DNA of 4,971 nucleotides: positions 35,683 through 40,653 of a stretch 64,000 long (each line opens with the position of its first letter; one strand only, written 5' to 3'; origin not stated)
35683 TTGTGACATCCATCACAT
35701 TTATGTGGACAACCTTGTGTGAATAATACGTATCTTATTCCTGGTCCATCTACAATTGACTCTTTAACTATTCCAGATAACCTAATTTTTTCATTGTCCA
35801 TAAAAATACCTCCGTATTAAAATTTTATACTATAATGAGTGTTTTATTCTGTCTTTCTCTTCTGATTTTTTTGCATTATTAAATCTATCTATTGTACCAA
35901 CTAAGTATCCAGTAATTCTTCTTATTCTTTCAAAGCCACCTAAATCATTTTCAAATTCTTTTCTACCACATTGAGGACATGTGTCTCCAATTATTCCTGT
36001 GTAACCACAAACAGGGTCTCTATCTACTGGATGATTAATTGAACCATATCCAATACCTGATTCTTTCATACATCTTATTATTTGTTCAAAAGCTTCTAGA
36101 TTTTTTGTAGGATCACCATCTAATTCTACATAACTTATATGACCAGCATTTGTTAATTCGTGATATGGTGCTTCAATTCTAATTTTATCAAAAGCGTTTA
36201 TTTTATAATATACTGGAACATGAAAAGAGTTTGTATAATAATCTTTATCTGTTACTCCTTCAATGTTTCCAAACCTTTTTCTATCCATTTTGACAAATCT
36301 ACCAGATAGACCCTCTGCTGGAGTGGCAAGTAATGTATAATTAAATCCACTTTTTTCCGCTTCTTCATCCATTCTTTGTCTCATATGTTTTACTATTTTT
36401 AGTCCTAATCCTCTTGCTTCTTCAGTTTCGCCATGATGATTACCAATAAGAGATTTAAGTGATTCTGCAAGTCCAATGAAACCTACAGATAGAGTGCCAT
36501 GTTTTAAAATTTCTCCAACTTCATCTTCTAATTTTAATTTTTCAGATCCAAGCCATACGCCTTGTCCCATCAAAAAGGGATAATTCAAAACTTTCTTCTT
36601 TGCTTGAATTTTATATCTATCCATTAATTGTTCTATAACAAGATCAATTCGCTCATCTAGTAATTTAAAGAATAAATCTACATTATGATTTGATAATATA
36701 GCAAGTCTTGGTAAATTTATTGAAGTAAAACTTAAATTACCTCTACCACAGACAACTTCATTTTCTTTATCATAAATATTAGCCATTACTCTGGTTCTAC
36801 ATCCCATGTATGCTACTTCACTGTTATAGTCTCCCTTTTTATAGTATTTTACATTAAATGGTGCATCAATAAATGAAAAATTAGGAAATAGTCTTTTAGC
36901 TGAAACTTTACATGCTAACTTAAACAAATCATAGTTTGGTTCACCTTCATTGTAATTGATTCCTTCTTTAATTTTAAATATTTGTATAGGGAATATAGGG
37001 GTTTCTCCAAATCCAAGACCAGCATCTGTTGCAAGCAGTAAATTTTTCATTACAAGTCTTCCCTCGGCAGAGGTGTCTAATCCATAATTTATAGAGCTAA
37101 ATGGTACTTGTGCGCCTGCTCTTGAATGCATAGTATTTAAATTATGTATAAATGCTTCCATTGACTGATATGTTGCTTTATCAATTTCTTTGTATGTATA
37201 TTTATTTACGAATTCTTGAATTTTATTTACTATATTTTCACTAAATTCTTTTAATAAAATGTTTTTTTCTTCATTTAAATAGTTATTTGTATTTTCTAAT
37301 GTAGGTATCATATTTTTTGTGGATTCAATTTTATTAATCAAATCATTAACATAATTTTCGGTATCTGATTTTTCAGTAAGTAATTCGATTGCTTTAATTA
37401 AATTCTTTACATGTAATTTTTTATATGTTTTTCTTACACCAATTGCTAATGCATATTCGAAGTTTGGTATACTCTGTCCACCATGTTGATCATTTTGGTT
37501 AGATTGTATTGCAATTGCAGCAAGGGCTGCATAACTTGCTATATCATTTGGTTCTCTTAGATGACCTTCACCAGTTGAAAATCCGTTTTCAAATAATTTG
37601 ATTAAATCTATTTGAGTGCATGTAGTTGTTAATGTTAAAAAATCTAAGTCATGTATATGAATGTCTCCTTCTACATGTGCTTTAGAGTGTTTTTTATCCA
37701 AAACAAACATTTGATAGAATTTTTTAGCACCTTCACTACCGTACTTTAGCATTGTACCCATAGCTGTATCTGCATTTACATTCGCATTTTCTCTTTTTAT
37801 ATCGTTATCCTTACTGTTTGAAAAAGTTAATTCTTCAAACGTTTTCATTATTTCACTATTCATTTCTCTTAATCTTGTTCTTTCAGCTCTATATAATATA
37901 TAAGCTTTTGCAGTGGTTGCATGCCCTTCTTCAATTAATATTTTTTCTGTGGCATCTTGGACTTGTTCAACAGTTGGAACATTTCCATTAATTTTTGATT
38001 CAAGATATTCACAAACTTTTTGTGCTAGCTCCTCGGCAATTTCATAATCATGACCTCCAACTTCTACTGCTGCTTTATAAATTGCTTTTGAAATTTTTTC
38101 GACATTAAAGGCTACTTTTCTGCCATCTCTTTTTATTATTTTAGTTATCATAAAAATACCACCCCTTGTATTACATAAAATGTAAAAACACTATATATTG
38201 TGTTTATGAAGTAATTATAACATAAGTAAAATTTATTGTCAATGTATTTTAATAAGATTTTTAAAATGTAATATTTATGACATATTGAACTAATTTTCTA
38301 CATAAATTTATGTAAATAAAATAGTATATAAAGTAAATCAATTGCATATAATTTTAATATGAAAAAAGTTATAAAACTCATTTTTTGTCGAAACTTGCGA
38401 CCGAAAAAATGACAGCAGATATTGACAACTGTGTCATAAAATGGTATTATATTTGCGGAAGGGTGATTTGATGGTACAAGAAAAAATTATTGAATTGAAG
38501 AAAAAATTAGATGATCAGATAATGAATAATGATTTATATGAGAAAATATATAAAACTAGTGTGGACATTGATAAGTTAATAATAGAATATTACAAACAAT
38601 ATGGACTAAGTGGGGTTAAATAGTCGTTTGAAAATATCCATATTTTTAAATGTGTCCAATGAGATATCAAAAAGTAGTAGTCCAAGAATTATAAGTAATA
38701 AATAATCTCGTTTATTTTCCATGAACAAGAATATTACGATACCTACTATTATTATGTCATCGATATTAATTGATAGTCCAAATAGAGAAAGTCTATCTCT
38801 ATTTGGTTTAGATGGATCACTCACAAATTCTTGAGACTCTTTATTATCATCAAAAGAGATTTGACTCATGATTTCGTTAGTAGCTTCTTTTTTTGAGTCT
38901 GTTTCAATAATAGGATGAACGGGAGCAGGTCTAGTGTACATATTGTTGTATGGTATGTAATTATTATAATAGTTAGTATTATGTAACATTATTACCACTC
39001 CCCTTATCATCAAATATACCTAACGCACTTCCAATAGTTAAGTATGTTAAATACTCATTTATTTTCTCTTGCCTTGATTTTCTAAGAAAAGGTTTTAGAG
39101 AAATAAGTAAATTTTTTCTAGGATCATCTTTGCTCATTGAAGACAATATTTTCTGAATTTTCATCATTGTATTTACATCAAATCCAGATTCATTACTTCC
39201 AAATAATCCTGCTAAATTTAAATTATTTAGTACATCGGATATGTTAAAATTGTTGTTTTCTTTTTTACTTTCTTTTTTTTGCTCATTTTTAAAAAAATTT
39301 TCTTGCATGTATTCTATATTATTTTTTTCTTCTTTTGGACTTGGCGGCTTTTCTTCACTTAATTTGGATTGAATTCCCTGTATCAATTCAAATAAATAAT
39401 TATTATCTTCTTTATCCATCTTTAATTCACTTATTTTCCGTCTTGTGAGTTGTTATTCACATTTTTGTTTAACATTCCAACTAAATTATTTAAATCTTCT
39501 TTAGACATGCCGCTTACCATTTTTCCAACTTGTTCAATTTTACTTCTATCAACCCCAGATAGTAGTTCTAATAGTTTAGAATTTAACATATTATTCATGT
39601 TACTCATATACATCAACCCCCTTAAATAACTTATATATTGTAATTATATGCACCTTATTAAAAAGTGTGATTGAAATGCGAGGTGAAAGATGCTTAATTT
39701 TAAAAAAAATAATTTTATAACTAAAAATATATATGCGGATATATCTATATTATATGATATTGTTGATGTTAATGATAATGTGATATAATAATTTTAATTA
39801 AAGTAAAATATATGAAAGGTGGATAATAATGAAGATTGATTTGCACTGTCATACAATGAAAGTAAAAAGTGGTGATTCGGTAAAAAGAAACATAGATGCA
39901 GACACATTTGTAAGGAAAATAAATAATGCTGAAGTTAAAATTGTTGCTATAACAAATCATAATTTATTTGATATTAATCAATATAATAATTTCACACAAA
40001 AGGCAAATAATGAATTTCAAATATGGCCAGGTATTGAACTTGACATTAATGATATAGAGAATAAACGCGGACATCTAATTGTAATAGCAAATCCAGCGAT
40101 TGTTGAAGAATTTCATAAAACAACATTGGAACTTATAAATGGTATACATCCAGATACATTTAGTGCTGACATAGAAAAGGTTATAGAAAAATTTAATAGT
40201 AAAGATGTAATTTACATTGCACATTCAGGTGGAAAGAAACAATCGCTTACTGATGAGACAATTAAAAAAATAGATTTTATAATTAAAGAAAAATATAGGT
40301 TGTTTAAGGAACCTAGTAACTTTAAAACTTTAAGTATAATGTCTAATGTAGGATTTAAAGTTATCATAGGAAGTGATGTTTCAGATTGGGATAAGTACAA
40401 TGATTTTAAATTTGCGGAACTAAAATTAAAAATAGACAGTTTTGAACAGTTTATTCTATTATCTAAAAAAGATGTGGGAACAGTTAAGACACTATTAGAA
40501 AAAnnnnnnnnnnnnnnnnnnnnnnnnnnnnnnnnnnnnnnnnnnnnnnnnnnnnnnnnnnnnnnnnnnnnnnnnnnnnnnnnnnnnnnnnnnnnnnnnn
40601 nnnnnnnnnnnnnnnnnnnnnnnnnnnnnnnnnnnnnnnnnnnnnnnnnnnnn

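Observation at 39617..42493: Two-gene island: a PHP phosphoesterase fused to an OLD/ABC-type ATPase, plus a coupled small acidic protein. Candidate new anti-phage defence module.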

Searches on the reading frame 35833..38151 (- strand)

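Call 79: search_protein_families(library=pfam, proteins=[window:35833-38151:-], max_evalue=0.001)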
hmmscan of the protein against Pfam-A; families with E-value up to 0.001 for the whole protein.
window:35833-38151:- (773 aa): 2 families
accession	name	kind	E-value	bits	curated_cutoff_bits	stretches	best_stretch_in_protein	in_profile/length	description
PF13597.11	NRDD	-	1.5e-202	674.7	26.2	1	121-771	1-562/562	Anaerobic ribonucleoside-triphosphate reductase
PF03477.21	ATP-cone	-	2.4e-21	76.5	25.8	1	4-92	2-87/88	ATP cone domain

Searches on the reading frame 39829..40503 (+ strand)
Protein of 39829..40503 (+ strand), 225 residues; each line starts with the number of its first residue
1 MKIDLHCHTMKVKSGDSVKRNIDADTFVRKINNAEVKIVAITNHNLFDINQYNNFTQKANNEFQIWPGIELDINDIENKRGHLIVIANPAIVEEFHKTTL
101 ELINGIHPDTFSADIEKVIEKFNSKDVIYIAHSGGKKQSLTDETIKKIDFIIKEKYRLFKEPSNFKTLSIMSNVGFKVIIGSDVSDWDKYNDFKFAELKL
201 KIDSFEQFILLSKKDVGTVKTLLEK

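Call 63: search_solved_structures(query=window:39829-40503:+, max_evalue=10, show_alignments=4)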
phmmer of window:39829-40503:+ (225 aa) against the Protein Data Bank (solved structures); distinct sequences matched with E-value up to 10: 1.
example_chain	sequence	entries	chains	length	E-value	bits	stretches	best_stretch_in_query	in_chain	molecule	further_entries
8t8d_A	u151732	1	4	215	0.1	15.7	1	148-195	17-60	Neuraminyllactose-binding hemagglutinin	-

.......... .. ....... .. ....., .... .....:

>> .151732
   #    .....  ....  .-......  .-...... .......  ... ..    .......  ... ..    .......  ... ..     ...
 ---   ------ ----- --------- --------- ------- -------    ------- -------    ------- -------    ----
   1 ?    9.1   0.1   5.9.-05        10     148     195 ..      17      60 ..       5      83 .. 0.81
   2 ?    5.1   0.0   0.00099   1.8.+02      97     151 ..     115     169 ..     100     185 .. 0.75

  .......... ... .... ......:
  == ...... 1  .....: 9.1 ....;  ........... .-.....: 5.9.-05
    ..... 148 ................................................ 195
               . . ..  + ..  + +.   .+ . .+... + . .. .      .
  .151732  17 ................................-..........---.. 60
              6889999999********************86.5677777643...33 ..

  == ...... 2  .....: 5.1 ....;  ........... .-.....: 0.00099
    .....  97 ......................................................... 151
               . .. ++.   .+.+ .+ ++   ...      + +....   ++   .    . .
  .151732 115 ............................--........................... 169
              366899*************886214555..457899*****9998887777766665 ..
